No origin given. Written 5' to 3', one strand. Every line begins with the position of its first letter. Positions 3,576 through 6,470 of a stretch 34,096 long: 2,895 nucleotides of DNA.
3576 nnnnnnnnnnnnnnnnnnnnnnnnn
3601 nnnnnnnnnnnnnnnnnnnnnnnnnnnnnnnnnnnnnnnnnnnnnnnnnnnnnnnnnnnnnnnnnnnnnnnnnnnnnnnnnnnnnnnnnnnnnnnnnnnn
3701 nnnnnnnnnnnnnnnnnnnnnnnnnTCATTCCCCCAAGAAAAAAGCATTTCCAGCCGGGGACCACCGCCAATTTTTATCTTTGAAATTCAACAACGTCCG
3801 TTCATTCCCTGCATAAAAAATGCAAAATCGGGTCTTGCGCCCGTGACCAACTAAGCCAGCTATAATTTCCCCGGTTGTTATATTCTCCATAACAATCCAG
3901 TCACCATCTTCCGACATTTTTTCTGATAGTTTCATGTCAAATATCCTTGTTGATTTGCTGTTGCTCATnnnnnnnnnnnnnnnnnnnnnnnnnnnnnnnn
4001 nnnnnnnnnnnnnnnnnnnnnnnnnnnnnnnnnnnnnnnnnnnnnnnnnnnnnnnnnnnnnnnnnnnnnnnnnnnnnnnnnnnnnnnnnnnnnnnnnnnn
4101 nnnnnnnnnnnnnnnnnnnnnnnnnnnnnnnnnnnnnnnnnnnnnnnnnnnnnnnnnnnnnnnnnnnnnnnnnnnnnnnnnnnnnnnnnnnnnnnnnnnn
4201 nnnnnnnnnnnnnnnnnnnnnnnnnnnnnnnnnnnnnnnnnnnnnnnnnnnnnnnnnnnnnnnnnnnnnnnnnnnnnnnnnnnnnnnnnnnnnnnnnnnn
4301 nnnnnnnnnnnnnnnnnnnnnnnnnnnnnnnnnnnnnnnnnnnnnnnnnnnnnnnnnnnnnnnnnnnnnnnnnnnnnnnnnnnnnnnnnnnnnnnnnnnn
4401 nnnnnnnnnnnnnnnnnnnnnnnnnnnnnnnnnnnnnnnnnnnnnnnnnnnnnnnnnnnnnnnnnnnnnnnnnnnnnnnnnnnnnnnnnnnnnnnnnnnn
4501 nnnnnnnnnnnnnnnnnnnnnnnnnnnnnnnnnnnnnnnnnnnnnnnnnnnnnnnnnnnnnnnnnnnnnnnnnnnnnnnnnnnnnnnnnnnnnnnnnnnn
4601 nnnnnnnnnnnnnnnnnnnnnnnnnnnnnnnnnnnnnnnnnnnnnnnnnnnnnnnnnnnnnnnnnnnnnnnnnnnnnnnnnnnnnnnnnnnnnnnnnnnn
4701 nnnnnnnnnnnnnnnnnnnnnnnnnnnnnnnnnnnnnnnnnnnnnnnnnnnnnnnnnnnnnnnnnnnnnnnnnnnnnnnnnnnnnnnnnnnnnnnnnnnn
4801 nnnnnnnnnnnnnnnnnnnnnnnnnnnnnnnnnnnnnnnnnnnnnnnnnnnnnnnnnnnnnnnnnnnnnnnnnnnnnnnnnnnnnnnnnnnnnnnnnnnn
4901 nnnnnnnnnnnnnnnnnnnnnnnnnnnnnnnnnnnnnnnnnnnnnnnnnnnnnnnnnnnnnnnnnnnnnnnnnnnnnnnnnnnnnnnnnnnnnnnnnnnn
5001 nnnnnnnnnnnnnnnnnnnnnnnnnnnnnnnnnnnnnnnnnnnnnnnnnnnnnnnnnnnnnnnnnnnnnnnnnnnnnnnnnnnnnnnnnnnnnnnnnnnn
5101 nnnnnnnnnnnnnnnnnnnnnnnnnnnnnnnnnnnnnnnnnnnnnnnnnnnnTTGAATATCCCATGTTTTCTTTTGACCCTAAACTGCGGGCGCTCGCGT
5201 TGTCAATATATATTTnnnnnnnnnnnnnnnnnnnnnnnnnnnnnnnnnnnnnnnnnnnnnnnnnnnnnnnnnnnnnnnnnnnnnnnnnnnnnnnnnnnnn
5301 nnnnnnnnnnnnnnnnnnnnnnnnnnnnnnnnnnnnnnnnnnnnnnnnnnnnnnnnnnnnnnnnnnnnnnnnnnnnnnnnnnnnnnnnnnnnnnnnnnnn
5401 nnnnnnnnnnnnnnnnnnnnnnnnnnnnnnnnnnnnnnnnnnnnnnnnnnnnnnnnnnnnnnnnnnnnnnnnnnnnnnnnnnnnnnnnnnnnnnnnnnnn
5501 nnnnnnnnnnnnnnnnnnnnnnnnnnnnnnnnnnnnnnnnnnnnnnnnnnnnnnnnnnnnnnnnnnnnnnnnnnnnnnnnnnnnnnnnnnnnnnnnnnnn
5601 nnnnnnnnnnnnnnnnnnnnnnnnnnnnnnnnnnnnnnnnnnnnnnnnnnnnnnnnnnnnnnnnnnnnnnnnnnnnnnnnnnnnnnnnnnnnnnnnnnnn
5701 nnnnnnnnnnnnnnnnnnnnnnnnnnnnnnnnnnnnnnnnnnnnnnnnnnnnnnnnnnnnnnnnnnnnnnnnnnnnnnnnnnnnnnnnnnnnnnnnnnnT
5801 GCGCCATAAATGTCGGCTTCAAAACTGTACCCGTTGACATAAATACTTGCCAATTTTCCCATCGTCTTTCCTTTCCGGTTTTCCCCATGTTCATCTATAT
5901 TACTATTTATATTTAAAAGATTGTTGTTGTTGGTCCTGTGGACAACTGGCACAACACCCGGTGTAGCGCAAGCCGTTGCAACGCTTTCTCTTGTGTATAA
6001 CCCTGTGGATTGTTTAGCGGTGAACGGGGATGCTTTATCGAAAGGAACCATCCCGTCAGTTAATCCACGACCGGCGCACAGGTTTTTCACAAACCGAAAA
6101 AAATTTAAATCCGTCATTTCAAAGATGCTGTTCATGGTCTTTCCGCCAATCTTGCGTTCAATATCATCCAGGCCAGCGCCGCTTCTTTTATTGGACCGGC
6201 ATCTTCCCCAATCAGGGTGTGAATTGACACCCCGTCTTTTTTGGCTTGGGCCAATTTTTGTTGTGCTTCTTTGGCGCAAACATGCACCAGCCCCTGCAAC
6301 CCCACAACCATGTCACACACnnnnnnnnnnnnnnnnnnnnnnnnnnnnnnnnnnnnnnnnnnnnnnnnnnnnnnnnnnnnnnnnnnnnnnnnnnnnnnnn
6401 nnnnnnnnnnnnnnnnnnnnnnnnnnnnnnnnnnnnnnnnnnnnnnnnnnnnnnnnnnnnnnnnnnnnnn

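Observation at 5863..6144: Second, diverged copy of the same module in the early-left operon, conserved at nucleotide rather than protein level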

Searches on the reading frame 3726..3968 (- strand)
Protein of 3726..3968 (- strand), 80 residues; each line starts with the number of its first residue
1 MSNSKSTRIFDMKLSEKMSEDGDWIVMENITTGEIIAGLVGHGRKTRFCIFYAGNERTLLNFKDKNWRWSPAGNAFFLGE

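Call 37: search_protein_families(library=pfam, proteins=[window:3726-3968:-], max_evalue=0.01)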
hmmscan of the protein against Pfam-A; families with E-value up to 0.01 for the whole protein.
window:3726-3968:- (80 aa): 0 families

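Call 67: search_protein_families(library=pfam, proteins=[window:3726-3968:-], max_evalue=10)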
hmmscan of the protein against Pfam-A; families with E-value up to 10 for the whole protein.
window:3726-3968:- (80 aa): 1 family
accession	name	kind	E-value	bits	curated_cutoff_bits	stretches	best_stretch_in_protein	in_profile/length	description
PF25435.1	PalB_C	-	0.055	13.9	27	1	4-34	81-114/146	Calpain-like protease palB-like, C-terminal domain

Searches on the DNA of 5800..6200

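Call 85: search_rna_families(source=window, start=5800, end=6200, threshold=evalue, max_evalue=1)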
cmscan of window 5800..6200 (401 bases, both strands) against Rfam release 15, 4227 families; matches with E-value up to 1: 0.
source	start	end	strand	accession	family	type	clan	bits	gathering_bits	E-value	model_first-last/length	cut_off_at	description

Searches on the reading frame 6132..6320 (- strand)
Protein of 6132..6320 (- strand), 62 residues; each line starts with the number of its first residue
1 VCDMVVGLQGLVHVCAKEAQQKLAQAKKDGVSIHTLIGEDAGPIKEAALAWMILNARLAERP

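Call 9: search_protein_families(library=pfam, proteins=[window:6132-6320:-], max_evalue=0.01)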
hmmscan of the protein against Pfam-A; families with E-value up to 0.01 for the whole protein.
window:6132-6320:- (62 aa): 0 families

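Call 10: search_protein_families(library=phrogs, proteins=[window:6132-6320:-], max_evalue=0.01)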
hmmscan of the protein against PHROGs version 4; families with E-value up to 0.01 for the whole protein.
window:6132-6320:- (62 aa): 0 families

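Call 67: search_protein_families(library=pfam, proteins=[window:6132-6320:-], max_evalue=10)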
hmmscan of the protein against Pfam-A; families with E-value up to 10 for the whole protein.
window:6132-6320:- (62 aa): 0 families
